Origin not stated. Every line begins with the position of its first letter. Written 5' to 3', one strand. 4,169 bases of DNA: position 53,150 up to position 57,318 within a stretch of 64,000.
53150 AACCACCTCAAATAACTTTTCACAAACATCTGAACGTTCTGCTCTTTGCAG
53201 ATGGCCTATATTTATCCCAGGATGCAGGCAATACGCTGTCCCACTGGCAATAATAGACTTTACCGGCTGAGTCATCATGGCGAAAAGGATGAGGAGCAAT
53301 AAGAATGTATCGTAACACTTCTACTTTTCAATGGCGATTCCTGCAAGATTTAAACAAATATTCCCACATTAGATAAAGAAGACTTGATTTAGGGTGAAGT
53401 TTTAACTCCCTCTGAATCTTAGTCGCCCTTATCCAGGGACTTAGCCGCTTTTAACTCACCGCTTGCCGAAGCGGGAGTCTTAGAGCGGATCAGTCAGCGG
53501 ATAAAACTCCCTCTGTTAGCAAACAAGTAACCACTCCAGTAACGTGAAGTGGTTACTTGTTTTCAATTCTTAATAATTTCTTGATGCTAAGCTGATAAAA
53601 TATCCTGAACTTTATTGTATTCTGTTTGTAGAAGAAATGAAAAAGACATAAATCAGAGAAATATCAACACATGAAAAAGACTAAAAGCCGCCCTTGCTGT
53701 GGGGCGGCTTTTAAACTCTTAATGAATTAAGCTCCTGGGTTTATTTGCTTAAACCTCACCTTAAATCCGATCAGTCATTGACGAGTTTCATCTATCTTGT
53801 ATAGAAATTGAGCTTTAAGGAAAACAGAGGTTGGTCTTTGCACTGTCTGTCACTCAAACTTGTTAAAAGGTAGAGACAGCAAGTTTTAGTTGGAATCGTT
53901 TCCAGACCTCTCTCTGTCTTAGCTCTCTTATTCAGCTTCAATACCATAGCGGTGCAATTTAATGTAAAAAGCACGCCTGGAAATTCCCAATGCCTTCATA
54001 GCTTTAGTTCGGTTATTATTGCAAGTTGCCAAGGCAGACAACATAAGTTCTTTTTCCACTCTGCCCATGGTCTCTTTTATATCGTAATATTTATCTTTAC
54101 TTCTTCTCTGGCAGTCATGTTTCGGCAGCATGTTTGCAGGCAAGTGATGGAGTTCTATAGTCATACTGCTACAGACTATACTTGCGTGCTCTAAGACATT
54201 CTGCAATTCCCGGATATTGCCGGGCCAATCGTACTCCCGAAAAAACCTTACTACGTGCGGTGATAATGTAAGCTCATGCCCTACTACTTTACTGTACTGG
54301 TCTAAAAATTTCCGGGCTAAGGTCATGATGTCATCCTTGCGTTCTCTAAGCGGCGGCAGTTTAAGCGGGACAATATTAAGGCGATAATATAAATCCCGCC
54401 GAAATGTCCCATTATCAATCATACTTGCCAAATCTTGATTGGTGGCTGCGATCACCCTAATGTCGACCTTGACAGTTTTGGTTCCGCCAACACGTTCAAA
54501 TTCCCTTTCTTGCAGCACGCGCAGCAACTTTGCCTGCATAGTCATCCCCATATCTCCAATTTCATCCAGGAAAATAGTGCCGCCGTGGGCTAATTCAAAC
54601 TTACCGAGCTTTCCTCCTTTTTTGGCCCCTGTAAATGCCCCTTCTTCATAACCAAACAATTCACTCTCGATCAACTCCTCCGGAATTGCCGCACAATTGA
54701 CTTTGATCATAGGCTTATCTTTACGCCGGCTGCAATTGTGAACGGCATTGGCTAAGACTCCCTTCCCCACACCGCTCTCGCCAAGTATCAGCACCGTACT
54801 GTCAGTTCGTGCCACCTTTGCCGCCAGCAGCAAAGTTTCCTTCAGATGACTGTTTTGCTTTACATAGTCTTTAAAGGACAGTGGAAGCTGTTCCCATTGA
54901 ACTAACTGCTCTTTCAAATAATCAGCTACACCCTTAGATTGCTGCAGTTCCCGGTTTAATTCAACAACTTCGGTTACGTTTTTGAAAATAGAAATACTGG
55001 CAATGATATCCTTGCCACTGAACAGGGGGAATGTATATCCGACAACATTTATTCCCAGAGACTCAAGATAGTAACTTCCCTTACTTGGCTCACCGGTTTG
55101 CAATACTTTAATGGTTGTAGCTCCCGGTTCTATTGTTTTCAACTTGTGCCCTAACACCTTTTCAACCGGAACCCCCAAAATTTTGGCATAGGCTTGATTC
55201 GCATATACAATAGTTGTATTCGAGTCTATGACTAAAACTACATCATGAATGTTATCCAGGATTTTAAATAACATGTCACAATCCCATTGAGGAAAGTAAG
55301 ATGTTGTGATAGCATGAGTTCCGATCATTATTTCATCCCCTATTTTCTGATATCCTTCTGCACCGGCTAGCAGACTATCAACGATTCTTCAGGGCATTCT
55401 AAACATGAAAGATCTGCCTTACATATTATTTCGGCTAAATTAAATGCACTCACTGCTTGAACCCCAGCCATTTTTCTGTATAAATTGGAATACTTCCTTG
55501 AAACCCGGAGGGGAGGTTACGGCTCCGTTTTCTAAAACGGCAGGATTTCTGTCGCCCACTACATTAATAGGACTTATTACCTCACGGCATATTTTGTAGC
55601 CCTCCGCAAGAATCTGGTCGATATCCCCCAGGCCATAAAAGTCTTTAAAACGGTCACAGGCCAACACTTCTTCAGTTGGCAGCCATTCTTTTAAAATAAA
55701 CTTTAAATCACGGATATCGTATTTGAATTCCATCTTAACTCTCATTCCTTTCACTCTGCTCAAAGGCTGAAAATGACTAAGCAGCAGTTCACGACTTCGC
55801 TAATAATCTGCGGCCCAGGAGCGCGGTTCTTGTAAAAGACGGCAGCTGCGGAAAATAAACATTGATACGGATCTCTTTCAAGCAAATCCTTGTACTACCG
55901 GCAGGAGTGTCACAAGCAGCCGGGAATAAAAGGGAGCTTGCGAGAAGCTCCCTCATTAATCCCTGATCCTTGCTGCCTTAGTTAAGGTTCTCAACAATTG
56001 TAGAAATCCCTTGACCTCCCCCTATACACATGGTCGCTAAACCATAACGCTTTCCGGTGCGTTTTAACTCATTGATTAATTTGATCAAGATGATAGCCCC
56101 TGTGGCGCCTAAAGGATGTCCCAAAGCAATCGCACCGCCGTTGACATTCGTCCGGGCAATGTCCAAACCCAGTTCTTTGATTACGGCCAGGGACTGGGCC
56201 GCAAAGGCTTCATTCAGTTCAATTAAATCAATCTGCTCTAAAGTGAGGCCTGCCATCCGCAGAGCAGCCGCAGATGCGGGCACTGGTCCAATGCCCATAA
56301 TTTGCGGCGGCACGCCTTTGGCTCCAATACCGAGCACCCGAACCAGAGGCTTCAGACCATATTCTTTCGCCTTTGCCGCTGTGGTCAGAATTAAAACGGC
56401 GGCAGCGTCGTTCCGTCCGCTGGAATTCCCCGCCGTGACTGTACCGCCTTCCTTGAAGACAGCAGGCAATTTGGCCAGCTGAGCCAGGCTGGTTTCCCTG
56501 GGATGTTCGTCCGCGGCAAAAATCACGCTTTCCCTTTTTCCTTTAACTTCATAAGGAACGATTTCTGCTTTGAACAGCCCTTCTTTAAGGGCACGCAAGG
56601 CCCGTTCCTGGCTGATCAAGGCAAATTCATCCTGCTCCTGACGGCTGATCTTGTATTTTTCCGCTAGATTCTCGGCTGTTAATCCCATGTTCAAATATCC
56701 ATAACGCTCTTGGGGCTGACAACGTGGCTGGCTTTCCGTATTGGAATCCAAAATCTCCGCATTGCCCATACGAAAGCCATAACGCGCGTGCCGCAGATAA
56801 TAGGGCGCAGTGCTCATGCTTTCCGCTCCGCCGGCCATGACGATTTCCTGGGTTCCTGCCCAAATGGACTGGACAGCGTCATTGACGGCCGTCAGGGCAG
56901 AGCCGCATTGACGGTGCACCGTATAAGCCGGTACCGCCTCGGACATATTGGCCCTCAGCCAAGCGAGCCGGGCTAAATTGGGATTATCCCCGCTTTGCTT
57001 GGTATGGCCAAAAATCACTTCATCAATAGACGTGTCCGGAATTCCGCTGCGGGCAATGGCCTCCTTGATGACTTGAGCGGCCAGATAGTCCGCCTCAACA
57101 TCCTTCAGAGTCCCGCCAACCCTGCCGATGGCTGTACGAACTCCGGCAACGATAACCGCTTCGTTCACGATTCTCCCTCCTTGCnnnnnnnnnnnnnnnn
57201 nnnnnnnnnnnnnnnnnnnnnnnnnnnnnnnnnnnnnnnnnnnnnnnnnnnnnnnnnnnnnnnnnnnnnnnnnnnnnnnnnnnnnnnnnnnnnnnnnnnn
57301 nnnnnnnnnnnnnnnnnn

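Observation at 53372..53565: Family of ~180-nt highly structured elements ending in intrinsic terminators (3 copies in 64 kb)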

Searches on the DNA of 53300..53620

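Call 6: search_rna_families(source=window, start=53300, end=53620, threshold=evalue, max_evalue=10, show_alignments=3)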
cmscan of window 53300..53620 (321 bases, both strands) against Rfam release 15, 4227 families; matches with E-value up to 10: 1.
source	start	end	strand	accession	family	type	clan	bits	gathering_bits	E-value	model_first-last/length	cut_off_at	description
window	53545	53614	+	RF00054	SNORD25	Gene; snRNA; snoRNA; CD-box;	CL00049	12.7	39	8.5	1-87/87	no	Small nucleolar RNA SNORD25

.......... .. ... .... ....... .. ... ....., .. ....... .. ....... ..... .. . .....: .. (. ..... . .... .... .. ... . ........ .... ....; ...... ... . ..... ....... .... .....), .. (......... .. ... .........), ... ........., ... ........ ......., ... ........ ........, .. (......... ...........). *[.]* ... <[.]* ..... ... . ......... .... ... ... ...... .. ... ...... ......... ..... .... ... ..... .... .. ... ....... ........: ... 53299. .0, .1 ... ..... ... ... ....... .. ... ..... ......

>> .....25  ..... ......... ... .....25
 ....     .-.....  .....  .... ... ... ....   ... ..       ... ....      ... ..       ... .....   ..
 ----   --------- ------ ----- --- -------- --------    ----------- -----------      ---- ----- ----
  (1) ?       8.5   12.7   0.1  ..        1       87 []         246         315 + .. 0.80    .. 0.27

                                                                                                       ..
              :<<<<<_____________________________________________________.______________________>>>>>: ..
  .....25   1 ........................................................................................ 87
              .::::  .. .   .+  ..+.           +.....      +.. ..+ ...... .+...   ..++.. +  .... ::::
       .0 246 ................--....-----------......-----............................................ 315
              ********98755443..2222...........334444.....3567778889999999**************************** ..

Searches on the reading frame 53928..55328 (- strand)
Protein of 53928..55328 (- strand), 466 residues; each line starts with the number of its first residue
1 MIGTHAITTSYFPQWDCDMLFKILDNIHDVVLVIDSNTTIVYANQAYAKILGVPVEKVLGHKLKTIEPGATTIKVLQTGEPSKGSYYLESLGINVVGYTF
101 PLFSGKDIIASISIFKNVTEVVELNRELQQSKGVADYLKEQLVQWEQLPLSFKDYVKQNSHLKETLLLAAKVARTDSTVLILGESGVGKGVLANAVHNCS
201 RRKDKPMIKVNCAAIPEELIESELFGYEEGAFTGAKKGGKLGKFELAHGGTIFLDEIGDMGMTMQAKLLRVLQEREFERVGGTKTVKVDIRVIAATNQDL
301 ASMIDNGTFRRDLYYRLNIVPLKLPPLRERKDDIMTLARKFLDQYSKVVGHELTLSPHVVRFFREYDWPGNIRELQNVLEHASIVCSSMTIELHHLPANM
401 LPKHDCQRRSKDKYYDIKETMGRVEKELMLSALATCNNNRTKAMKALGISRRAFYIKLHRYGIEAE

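Call 12: search_protein_families(library=pfam, proteins=[window:53928-55328:-])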
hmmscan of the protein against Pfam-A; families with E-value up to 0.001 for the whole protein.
window:53928-55328:- (466 aa): 13 families
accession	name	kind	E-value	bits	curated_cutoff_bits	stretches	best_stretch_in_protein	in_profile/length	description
PF00158.32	Sigma54_activat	-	2.2e-72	242.6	20.2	1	157-322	3-167/168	Sigma-54 interaction domain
PF25601.1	AAA_lid_14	-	8.6e-25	86.8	27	1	328-410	1-84/87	AAA+ ATPase lid domain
PF14532.12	Sigma54_activ_2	-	5.6e-17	62.7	25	1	170-327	15-138/138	Sigma-54 interaction domain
PF02954.25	HTH_8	-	1.2e-08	34.9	22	1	422-461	3-42/42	Bacterial regulatory protein, Fis family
PF00989.32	PAS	-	2.9e-08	34.1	22.6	1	20-63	3-46/113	PAS fold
PF07724.20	AAA_2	-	1.8e-07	31.8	27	1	177-307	4-134/166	AAA domain (Cdc48 subfamily)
PF08448.16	PAS_4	-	6.8e-07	29.9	23.1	1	24-64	1-41/110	PAS fold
PF13188.13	PAS_8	-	8.5e-07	29.1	21.8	1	22-65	5-45/65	PAS domain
PF07728.20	AAA_5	-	1.9e-06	28.4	22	1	179-298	2-123/139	AAA domain (dynein-related subfamily)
PF00004.35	AAA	-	5.7e-05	24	21.2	1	179-309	1-119/131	ATPase family associated with various cellular activities (AAA)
PF18024.7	HTH_50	-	8.9e-05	22.5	27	1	416-463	3-49/50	Helix-turn-helix domain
PF13426.13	PAS_9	-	0.00016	22.4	27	1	30-80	3-57/103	PAS domain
PF01078.27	Mg_chelatase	-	0.00023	21.1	20.3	0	231-298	89-158/207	Magnesium chelatase, subunit ChlI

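Call 13: find_encoding_contigs(protein=window:53928-55328:-, flank=10000, max_places=6)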
Protein window:53928-55328:- (466 aa): no gene with exactly this product is on record in the collection.

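Call 18: find_homologous_proteins(query=window:53928-55328:-)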
Query window:53928-55328:- (466 aa): 8000 proteins with E <= 0.001 among 8000 candidates; the best 120 are listed.
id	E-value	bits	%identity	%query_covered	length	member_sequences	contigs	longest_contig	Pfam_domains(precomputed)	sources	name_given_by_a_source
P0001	0.0e+0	1049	100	100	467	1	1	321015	PF13188.14,PF00158.33,PF07724.21,PF25601.2,PF02954.26,PF08448.17,PF00989.32,PF14532.13,PF07728.21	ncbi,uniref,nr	ncbi:sigma 54-interacting transcriptional regulator [Desulfosporosinus sp. PR]|uniref:sigma-54 inter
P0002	7.7e-243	824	80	99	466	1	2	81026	PF13426.14,PF13188.14,PF00158.33,PF07724.21,PF25601.2,PF02954.26,PF18024.8,PF08448.17,PF00989.32,PF14532.13,PF07728.21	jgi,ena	jgi:transcriptional regulator with PAS, ATPase and Fis domain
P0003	2.5e-241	819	79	99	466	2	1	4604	PF13426.14,PF13188.14,PF00158.33,PF07724.21,PF25601.2,PF02954.26,PF18024.8,PF08448.17,PF00989.32,PF14532.13,PF07728.21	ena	-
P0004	1.9e-238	810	77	99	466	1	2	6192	PF13426.14,PF13188.14,PF00158.33,PF07724.21,PF25601.2,PF02954.26,PF18024.8,PF08448.17,PF00989.32,PF14532.13,PF07728.21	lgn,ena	-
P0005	1.8e-237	806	78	99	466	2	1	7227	PF13426.14,PF13188.14,PF00158.33,PF07724.21,PF25601.2,PF02954.26,PF18024.8,PF08448.17,PF00989.32,PF14532.13,PF07728.21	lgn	-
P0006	1.3e-236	804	78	99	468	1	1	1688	PF13188.14,PF00158.33,PF07724.21,PF25601.2,PF02954.26,PF18024.8,PF08448.17,PF00004.36,PF00989.32,PF14532.13,PF07728.21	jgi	-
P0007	5.0e-236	802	77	99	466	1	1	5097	PF13426.14,PF13188.14,PF00158.33,PF07724.21,PF25601.2,PF02954.26,PF18024.8,PF08448.17,PF00989.32,PF14532.13,PF07728.21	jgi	-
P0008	7.3e-236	801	77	99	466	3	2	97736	PF13426.14,PF13188.14,PF00158.33,PF07724.21,PF25601.2,PF02954.26,PF18024.8,PF08448.17,PF00989.32,PF14532.13,PF07728.21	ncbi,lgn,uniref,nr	ncbi:sigma 54-interacting transcriptional regulator [Desulfosporosinus sp.]|uniref:sigma-54 interact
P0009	1.6e-235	800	78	99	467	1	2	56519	PF13188.14,PF00158.33,PF07724.21,PF25601.2,PF02954.26,PF18024.8,PF08448.17,PF00989.32,PF14532.13,PF07728.21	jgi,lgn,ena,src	-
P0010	1.8e-235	800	78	99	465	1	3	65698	PF13426.14,PF13188.14,PF00158.33,PF07724.21,PF25601.2,PF02954.26,PF18024.8,PF08448.17,PF00004.36,PF00989.32,PF14532.13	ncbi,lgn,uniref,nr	ncbi:sigma-54 interaction domain-containing protein [Desulfosporosinus metallidurans]|uniref:HTH-typ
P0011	3.9e-235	799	78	99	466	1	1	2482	PF13426.14,PF13188.14,PF00158.33,PF07724.21,PF25601.2,PF02954.26,PF18024.8,PF08448.17,PF00989.32,PF14532.13,PF07728.21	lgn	-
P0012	9.0e-235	798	77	99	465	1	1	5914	PF13426.14,PF13188.14,PF00004.36,PF14532.13,PF07728.21,PF00158.33,PF07724.21,PF25601.2,PF02954.26,PF18024.8,PF08448.17,PF00989.32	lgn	-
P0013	2.4e-234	796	77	99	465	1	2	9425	PF13426.14,PF13188.14,PF00158.33,PF07724.21,PF25601.2,PF02954.26,PF18024.8,PF08448.17,PF00004.36,PF00989.32,PF14532.13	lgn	-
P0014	2.5e-234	796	77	99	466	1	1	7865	PF13426.14,PF13188.14,PF00004.36,PF14532.13,PF07728.21,PF00158.33,PF07724.21,PF25601.2,PF02954.26,PF18024.8,PF08448.17,PF00989.32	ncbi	-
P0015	3.7e-234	796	77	99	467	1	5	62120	PF13426.14,PF13188.14,PF00004.36,PF14532.13,PF07728.21,PF00158.33,PF07724.21,PF25601.2,PF02954.26,PF18024.8,PF08448.17,PF00989.32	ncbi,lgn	-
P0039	6.2e-226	768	76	99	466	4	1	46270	PF13426.14,PF13188.14,PF00004.36,PF14532.13,PF07728.21,PF00158.33,PF07724.21,PF25601.2,PF02954.26,PF18024.8,PF08448.17,PF00989.32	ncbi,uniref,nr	ncbi:sigma 54-interacting transcriptional regulator [Desulfosporosinus sp. PR]|uniref:sigma-54 inter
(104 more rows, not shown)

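Call 20: find_encoding_contigs(protein=P0002, flank=10000, max_places=2)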
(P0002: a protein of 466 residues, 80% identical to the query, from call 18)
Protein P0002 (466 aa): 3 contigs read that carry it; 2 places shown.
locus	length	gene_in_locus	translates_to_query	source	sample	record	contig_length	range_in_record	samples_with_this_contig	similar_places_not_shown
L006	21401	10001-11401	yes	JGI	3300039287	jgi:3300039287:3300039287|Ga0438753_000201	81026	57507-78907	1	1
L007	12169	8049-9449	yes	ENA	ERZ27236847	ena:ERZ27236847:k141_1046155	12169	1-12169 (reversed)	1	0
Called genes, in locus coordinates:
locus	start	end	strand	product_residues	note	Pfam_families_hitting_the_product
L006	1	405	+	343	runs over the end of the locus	PF01073:3Beta_HSD, PF01370:Epimerase, PF02719:Polysacc_synt_2, PF04321:RmlD_sub_bind, PF07993:NAD_binding_4 (faint), PF13460:NAD_binding_10 (weak), PF16363:GDP_Man_Dehyd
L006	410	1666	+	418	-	PF00480:ROK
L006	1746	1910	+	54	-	-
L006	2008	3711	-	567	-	PF02770:Acyl-CoA_dh_M, PF00441:Acyl-CoA_dh_1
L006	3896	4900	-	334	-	PF01625:PMSR, PF01641:SelR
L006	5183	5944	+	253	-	PF23441:SDR, PF00106:adh_short, PF08659:KR, PF13561:adh_short_C2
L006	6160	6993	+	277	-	PF25160:LdpA_Fe-S-bd (faint), PF12838:Fer4_7, PF13187:Fer4_9, PF13237:Fer4_10, PF14697:Fer4_21, PF00037:Fer4, PF12797:Fer4_2 (weak), PF12837:Fer4_6 (weak), +1 more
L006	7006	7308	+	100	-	PF12797:Fer4_2 (faint), PF12838:Fer4_7 (weak), PF13187:Fer4_9 (weak), PF13237:Fer4_10 (weak), PF00037:Fer4, PF12837:Fer4_6 (weak), PF12838:Fer4_7 (weak), PF13484:Fer4_16 (weak), +1 more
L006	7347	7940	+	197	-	-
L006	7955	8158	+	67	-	-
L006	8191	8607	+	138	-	PF22622:MFE-2_hydrat-2_N (weak), PF13452:FAS1_DH_region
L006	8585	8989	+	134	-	PF01575:MaoC_dehydratas, PF13452:FAS1_DH_region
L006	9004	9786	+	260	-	PF00378:ECH_1, PF16113:ECH_2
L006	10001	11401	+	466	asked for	PF00989:PAS, PF08448:PAS_4 (weak), PF00158:Sigma54_activat, PF14532:Sigma54_activ_2, PF07724:AAA_2, PF07728:AAA_5, PF25601:AAA_lid_14, PF02954:HTH_8, +3 more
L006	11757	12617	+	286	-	PF00378:ECH_1, PF16113:ECH_2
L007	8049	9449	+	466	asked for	PF00989:PAS, PF08448:PAS_4 (weak), PF00158:Sigma54_activat, PF14532:Sigma54_activ_2, PF07724:AAA_2, PF07728:AAA_5, PF25601:AAA_lid_14, PF02954:HTH_8, +3 more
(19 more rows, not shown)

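Call 21: find_encoding_contigs(protein=P0008, flank=10000, max_places=2)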
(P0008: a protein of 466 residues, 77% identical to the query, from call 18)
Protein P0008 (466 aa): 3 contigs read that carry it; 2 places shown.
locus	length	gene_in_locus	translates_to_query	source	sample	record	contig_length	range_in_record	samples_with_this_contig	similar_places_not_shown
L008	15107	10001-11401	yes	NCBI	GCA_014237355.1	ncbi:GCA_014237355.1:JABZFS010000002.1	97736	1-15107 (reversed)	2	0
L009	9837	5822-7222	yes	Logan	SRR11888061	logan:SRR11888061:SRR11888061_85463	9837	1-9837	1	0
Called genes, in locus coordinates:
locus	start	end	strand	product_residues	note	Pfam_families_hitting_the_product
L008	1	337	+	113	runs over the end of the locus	PF03819:MazG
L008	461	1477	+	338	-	-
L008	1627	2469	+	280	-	PF02645:DegV, PF13684:FakA-like_C (weak)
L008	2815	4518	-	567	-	PF02770:Acyl-CoA_dh_M, PF00441:Acyl-CoA_dh_1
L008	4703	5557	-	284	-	PF00015:MCPsignal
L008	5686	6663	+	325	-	PF01625:PMSR, PF01641:SelR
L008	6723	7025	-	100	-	PF13451:zf_Tbcl, PF23477:zf_Tbcl_2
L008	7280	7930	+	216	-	PF02254:TrkA_N, PF02080:TrkA_C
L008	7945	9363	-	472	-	PF03553:Na_H_antiporter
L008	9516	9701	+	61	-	-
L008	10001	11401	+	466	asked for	PF00989:PAS, PF08448:PAS_4 (weak), PF00158:Sigma54_activat, PF14532:Sigma54_activ_2, PF07724:AAA_2, PF25601:AAA_lid_14, PF02954:HTH_8, PF18024:HTH_50, +3 more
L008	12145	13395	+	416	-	PF13433:Peripla_BP_5, PF13458:Peripla_BP_6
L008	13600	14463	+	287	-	PF02653:BPD_transp_2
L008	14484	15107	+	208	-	PF02653:BPD_transp_2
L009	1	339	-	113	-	?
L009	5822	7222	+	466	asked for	PF00989:PAS, PF08448:PAS_4 (weak), PF00158:Sigma54_activat, PF14532:Sigma54_activ_2, PF07724:AAA_2, PF25601:AAA_lid_14, PF02954:HTH_8, PF18024:HTH_50, +3 more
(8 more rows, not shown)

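Call 28: find_encoding_contigs(protein=P0039, flank=10000, max_places=2)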
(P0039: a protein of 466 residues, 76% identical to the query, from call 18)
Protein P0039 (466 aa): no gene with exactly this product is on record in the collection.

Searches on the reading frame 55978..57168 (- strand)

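Call 12: search_protein_families(library=pfam, proteins=[window:55978-57168:-])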
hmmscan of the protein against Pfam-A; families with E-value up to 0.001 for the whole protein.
window:55978-57168:- (396 aa): 4 families
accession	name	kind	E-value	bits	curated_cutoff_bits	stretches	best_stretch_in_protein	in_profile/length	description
PF00108.29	Thiolase_N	-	5e-76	255.9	26.4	1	5-263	2-258/260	Thiolase, N-terminal domain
PF02803.24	Thiolase_C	-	1.5e-46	157.5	27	1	272-393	1-122/123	Thiolase, C-terminal domain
PF00109.32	ketoacyl-synt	-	1.6e-07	31.6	20.8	1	80-124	166-210/252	Beta-ketoacyl synthase, N-terminal domain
PF22691.2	Thiolase_C_1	-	5.4e-05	23.4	28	0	298-335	23-60/144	Thiolase C-terminal domain-like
